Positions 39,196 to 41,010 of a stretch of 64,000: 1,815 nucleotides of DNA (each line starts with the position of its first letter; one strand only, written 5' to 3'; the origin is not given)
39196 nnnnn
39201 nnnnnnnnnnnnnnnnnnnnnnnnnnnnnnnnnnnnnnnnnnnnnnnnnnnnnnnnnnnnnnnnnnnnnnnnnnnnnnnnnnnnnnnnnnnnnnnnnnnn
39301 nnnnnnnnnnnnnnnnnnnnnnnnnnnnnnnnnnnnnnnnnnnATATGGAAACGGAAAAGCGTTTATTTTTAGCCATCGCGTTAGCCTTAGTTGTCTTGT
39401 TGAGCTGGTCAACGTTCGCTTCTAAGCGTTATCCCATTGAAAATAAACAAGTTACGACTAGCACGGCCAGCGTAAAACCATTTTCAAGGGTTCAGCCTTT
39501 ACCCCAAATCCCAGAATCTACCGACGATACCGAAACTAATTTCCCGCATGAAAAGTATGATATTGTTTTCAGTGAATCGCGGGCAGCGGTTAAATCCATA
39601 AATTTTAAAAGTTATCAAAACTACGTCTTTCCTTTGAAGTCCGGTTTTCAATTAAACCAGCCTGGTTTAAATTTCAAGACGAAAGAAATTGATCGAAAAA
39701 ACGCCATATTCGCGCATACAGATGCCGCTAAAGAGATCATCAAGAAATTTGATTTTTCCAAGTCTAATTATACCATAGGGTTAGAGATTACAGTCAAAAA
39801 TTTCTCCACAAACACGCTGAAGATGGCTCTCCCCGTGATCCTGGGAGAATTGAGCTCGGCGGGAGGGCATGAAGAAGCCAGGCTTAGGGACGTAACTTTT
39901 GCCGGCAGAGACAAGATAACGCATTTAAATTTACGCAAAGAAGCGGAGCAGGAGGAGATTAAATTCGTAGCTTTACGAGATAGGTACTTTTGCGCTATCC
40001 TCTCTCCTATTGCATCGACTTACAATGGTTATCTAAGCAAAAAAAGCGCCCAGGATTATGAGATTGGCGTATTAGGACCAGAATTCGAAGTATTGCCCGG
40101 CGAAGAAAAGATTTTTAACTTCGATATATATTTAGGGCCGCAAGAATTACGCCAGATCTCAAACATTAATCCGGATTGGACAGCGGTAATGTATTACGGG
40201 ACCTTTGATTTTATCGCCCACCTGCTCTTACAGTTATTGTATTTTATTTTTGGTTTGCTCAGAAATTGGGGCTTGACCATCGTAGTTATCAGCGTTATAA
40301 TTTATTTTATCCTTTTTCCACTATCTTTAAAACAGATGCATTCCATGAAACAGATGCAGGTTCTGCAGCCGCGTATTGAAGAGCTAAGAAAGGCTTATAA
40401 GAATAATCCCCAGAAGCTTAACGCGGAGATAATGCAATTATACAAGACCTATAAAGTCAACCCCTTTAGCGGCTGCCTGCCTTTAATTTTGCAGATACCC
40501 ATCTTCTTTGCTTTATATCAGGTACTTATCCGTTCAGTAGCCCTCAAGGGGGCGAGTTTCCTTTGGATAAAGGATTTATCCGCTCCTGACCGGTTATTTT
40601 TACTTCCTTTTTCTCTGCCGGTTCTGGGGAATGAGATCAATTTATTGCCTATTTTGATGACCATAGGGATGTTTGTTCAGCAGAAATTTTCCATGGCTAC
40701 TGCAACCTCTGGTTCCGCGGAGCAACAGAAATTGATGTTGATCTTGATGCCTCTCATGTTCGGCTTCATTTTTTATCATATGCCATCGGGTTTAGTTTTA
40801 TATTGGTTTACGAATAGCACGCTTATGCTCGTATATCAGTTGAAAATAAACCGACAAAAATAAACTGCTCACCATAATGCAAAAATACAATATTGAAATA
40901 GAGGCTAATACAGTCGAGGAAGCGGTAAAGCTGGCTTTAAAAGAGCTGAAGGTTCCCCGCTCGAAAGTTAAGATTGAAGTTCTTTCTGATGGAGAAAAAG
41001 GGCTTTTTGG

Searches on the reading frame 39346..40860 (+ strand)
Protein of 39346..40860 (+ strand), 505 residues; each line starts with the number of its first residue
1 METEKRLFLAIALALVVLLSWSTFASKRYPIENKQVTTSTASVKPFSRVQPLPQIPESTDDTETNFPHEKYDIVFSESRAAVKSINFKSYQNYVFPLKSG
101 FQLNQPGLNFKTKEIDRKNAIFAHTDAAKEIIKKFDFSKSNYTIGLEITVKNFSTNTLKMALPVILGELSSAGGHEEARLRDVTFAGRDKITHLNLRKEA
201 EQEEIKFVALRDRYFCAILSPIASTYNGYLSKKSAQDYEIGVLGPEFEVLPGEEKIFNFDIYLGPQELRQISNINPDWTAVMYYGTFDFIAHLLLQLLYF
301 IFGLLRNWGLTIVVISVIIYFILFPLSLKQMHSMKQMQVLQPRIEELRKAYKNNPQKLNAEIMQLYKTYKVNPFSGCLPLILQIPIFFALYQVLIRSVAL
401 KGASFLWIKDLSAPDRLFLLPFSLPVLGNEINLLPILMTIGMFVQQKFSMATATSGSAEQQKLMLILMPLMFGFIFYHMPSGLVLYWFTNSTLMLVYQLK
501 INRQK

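Call 68: search_protein_families(library=pfam, proteins=[window:39346-40860:+], max_evalue=0.00001)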
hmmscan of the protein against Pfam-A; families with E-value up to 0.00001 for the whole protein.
window:39346-40860:+ (505 aa): 2 families
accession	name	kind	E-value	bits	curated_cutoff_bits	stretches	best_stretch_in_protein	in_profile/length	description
PF02096.25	60KD_IMP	-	6.4e-58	195.8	35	1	308-503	1-163/163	60Kd inner membrane protein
PF14849.12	YidC_periplas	-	1.9e-18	67.9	24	1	126-296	97-282/283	YidC periplasmic domain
